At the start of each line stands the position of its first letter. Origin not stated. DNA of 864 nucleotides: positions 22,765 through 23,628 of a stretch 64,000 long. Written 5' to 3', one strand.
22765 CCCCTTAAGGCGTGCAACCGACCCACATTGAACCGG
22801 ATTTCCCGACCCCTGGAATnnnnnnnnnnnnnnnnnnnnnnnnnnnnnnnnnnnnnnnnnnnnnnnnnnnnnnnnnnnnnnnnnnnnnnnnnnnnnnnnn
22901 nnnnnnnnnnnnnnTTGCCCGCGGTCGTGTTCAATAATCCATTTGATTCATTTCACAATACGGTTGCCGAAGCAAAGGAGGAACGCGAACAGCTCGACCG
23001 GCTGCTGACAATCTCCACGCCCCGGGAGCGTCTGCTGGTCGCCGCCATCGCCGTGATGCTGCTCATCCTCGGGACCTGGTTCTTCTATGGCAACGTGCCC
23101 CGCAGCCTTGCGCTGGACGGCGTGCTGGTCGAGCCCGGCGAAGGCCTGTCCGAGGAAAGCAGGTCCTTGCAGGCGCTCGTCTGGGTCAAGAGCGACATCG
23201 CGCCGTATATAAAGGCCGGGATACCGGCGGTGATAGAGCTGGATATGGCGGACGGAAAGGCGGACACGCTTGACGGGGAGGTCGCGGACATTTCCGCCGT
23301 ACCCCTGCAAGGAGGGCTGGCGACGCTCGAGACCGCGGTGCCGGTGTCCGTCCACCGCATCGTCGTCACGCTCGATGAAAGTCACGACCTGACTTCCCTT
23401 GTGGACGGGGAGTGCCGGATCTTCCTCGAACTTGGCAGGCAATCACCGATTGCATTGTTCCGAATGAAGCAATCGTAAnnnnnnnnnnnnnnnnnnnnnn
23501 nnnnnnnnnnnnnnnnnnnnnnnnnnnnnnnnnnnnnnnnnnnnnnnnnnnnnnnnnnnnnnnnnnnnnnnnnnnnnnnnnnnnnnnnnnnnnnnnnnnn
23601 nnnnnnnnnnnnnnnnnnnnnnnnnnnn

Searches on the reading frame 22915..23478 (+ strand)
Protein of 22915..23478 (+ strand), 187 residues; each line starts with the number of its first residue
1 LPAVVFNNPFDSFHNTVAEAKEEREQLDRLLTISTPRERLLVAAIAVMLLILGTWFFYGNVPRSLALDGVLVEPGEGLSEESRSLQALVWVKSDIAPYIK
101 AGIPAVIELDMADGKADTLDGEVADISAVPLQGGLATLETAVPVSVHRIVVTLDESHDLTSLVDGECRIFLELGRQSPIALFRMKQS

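Call 6: search_protein_families(library=pfam, proteins=[window:22915-23478:+], max_evalue=0.01)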
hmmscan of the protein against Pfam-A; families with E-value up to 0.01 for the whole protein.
window:22915-23478:+ (187 aa): 0 families

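Call 7: search_protein_families(library=ncbifam, proteins=[window:22915-23478:+], max_evalue=0.01)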
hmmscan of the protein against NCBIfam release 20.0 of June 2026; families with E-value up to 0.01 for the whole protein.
window:22915-23478:+ (187 aa): 1 family
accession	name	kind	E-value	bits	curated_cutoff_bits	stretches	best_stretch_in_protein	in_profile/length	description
TIGR03794.1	NHLM_micro_HlyD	equivalog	1.5e-05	24.1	156.2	1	25-76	6-57/421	NHLP bacteriocin system secretion protein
